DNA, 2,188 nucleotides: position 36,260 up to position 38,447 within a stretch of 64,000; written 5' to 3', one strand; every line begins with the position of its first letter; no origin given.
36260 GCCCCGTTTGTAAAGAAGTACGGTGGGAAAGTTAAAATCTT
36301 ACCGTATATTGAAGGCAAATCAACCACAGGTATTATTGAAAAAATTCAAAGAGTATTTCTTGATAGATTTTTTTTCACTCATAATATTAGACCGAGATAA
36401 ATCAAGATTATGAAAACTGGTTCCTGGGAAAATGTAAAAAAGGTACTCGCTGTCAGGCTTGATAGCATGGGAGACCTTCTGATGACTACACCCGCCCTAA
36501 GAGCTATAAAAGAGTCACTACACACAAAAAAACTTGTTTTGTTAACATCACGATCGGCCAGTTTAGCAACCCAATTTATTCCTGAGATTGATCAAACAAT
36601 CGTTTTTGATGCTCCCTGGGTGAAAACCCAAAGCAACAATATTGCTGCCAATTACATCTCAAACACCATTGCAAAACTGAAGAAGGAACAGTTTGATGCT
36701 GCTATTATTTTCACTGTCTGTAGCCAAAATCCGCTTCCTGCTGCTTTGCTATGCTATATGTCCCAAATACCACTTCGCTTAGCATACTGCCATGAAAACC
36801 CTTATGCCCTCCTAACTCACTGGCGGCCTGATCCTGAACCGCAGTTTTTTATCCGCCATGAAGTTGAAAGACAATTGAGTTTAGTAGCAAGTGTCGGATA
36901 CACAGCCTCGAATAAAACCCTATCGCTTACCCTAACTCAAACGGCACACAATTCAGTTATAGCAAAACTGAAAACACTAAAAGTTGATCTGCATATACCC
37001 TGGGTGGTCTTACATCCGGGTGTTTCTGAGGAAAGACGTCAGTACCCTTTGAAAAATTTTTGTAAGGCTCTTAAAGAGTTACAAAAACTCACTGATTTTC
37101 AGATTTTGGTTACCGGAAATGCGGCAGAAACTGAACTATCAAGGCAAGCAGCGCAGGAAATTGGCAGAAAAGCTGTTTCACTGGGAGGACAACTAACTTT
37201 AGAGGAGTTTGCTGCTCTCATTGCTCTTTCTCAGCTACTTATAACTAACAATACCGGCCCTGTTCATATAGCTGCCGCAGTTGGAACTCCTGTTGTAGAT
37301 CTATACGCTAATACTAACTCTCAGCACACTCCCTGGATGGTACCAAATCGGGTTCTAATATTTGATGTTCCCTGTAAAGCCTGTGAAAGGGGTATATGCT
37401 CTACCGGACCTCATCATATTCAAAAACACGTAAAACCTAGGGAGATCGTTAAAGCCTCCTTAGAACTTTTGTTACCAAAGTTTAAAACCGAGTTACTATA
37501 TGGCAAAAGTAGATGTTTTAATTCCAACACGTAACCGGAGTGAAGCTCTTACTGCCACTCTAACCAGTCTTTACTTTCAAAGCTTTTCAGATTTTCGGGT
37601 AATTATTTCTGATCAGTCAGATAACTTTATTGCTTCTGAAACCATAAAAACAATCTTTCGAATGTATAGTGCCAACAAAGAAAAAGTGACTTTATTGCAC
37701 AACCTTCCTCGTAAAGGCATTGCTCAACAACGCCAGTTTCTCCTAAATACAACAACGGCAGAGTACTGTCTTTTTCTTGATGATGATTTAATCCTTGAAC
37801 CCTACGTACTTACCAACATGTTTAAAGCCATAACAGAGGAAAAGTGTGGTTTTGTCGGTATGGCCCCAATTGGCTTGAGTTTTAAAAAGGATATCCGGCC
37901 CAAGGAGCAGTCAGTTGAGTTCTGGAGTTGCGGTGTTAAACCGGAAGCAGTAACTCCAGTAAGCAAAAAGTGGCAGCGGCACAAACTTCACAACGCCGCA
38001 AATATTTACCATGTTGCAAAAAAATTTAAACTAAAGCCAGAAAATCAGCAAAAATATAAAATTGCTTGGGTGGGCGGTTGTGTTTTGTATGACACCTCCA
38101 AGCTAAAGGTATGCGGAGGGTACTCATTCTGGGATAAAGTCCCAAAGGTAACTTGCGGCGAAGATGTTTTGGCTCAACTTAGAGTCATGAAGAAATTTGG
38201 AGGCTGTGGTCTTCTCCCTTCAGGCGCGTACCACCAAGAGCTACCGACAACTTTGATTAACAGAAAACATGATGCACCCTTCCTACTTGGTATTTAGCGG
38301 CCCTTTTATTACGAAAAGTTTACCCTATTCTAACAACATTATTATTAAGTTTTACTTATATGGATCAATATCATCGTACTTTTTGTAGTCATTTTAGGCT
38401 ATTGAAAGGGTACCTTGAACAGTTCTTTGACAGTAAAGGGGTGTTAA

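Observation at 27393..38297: ADP-heptose biosynthesis plus three GT9 heptosyltransferase homologs, two GT4 and one GT2, in a genome without LPS signatures: candidate heptose-based protein or cell-wall glycosylation system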

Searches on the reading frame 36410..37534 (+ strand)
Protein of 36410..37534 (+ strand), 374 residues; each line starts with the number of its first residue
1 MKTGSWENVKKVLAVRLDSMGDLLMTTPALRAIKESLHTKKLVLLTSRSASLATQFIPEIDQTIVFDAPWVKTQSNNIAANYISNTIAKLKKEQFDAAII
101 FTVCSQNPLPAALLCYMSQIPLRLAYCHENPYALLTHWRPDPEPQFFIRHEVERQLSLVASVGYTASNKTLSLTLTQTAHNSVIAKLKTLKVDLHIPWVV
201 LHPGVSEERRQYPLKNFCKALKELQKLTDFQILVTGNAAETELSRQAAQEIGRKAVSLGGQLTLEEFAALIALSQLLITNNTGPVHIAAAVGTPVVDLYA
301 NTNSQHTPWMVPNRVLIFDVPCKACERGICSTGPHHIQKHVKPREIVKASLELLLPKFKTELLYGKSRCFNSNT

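Call 3: search_protein_families(library=pfam, proteins=[window:36410-37534:+])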
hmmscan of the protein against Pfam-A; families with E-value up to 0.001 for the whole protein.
window:36410-37534:+ (374 aa): 2 families
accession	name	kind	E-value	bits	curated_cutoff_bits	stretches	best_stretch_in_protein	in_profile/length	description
PF01075.23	Glyco_transf_9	-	8.1e-29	101.1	22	1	88-332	6-243/247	Glycosyltransferase family 9 (heptosyltransferase)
PF02350.25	Epimerase_2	-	2.9e-07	30.1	30.6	1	191-305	178-291/347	UDP-N-acetylglucosamine 2-epimerase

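Call 4: search_protein_families(library=ncbifam, proteins=[window:36410-37534:+])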
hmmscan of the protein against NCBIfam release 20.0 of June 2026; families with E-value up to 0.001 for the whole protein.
window:36410-37534:+ (374 aa): 7 families
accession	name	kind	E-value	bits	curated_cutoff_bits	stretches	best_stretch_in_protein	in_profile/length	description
TIGR02195.1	heptsyl_trn_II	equivalog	1.1e-33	116.8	134.6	1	12-353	2-337/339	lipopolysaccharide heptosyltransferase II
TIGR02193.1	heptsyl_trn_I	equivalog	4.2e-25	88.6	185.3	1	11-316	1-298/320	lipopolysaccharide heptosyltransferase I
TIGR02201.1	heptsyl_trn_III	equivalog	8.4e-23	81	170.2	1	12-316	2-304/344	putative lipopolysaccharide heptosyltransferase III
NF007742.0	PRK10422.1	equivalog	6.4e-21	74.5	467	1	8-310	4-300/352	lipopolysaccharide core heptosyltransferase RfaQ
NF008162.0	PRK10916.1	equivalog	7.2e-16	58.3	569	1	11-349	2-338/348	ADP-heptose--LPS heptosyltransferase RfaF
NF008204.0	PRK10964.1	equivalog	3.7e-10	39.5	437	1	11-303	2-283/322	lipopolysaccharide heptosyltransferase RfaC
TIGR03568.1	NeuC_NnaA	equivalog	0.00024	20.1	235.9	1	159-297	169-305/365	UDP-N-acetylglucosamine 2-epimerase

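Call 20: search_solved_structures(query=window:36410-37534:+, max_evalue=0.01, show_alignments=1)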
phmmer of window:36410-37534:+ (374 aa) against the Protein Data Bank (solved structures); distinct sequences matched with E-value up to 0.01: 5.
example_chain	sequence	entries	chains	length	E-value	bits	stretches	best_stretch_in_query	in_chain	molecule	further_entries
3tov_A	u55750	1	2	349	7.2e-11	44.9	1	9-310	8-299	Glycosyl transferase family 9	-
1psw_A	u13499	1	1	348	4.1e-09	39.1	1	90-355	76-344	ADP-HEPTOSE LPS HEPTOSYLTRANSFERASE II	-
6dfe_A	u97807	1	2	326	0.0092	18.2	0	11-303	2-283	ADP-heptose--LPS heptosyltransferase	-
2gt1_A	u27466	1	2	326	0.0092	18.2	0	11-303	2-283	Lipopolysaccharide heptosyltransferase-1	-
2h1f_A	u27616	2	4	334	0.0095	18.2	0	150-303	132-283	Lipopolysaccharide heptosyltransferase-1 | Lipopolysaccharide heptosyltransferase 1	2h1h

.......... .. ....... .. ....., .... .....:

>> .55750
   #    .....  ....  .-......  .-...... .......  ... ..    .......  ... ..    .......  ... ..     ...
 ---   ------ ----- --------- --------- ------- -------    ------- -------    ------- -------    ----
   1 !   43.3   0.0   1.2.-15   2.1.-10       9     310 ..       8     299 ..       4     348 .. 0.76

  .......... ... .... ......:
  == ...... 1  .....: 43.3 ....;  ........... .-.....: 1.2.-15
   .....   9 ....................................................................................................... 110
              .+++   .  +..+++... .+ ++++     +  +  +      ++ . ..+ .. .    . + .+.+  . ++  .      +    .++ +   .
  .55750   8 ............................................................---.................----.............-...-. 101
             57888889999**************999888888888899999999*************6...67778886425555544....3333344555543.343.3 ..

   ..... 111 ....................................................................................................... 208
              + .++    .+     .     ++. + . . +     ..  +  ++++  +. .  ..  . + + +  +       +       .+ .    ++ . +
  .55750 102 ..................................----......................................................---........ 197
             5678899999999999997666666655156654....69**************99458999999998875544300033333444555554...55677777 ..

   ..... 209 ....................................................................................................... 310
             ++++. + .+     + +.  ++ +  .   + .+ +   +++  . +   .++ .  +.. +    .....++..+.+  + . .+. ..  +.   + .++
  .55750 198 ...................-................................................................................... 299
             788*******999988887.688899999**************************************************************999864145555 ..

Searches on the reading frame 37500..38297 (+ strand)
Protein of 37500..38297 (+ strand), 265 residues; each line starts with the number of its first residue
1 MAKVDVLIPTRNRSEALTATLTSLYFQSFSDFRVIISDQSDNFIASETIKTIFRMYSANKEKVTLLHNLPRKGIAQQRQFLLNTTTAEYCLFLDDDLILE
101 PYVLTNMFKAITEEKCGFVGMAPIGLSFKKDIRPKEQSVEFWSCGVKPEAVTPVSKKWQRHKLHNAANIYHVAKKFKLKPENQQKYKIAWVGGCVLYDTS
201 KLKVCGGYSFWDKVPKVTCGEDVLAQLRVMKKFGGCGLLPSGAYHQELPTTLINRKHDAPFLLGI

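Call 3: search_protein_families(library=pfam, proteins=[window:37500-38297:+])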
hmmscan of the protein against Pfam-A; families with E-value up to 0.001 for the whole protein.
window:37500-38297:+ (265 aa): 2 families
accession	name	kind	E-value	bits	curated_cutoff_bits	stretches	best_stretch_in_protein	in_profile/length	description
PF00535.33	Glycos_transf_2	-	7.2e-15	55.8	23.3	1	6-125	2-117/168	Glycosyl transferase family 2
PF13641.12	Glyco_tranf_2_3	-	3.1e-05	24.5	27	1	4-121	3-121/230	Glycosyltransferase like family 2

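Call 4: search_protein_families(library=ncbifam, proteins=[window:37500-38297:+])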
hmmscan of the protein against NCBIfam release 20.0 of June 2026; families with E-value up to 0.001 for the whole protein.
window:37500-38297:+ (265 aa): 10 families
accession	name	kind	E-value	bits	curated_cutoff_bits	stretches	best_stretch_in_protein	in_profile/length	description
NF038299.1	EPS_HpsN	equivalog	1.6e-10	40.5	425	1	3-114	2-109/317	hormogonium polysaccharide biosynthesis glycosyltransferase HpsN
NF050050.1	ProtGlycPglI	equivalog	2.6e-10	40.2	500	1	1-111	1-108/306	GalNAc(5)-diNAcBac-PP-undecaprenol beta-1,3-glucosyltransferase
NF041875.1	EPS_EpsD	equivalog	1.3e-09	37.9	370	1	4-112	1-105/325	exopolysaccharide biosynthesis glycosyltransferase EpsD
NF047683.1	TeichurnBiosyTuaG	equivalog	8e-08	32.2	400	1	3-118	7-118/252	teichuronic acid biosynthesis protein TuaG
TIGR04440.1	glyco_TIGR04440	domain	5.2e-07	29.6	70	1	4-110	2-105/215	TIGR00180 family glycosyltransferase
TIGR03937.1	PgaC_IcaA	equivalog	3.2e-06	26.3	422.3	1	3-115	46-155/407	poly-beta-1,6-N-acetyl-D-glucosamine synthase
TIGR03965.1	mycofact_glyco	equivalog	3.8e-06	26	280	1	3-136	75-205/467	mycofactocin biosynthesis glycosyltransferase MftF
NF007482.0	PRK10073.1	equivalog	2.1e-05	23.7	423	1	3-109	7-108/334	glycosyltransferase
TIGR03469.1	HpnB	hypoth_equivalog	2.1e-05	23.7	379.25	1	3-119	45-168/386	hopene-associated glycosyltransferase HpnB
NF053739.1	GlytfEpsEBac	equivalog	0.00061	18.8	450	0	3-97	2-93/265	glycosyltransferase EpsE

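Call 45: search_solved_structures(query=window:37500-38297:+, max_evalue=1)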
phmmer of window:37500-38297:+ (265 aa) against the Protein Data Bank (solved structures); distinct sequences matched with E-value up to 1: 54.
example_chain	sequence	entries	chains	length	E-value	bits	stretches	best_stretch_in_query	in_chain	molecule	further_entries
6h1j_A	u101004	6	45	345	0.00013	24.5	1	1-113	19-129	Probable ss-1,3-N-acetylglucosaminyltransferase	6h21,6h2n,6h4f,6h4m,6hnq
5hea_A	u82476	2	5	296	0.001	21.6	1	4-114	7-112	Putative glycosyltransferase (GalT1)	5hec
3bcv_A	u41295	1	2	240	0.0025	20.3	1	2-117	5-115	Putative glycosyltransferase protein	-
2z87_A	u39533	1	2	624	0.0061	19.1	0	5-56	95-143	Chondroitin synthase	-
2z86_A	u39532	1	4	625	0.0061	19.1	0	5-56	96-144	Chondroitin synthase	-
2pw3_A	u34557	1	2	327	0.014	17.9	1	64-118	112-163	cAMP-specific 3',5'-cyclic phosphodiesterase 4D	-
1h7l_A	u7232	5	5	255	0.018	17.5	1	3-62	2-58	SPORE COAT POLYSACCHARIDE BIOSYNTHESIS PROTEIN SPSA | PROTEIN (SPORE COAT POLYSACCHARIDE BIOSYNTHESIS PROTEIN SPSA)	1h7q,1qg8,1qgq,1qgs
9jma_A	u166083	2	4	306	0.025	17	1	4-106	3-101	GalNAc(5)-diNAcBac-PP-undecaprenol beta-1,3-glucosyltransferase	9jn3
3o0j_A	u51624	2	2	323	0.04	16.4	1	65-118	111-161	cAMP-specific 3',5'-cyclic phosphodiesterase 4B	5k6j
2qyl_A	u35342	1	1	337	0.043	16.3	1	65-118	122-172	Phosphodiesterase 4B, cAMP-specific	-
4kp6_A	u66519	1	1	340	0.044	16.3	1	65-118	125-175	cAMP-specific 3',5'-cyclic phosphodiesterase 4B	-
5tze_C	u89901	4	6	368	0.046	16.2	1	3-106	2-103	Glycosyl transferase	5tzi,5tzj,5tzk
3ly2_A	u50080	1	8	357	0.047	16.2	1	66-118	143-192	cAMP-specific 3',5'-cyclic phosphodiesterase 4B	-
3d3p_A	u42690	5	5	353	0.047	16.2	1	66-118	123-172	cAMP-specific 3',5'-cyclic phosphodiesterase 4B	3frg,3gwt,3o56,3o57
4myq_A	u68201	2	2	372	0.052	16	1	66-118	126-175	cAMP-specific 3',5'-cyclic phosphodiesterase 4B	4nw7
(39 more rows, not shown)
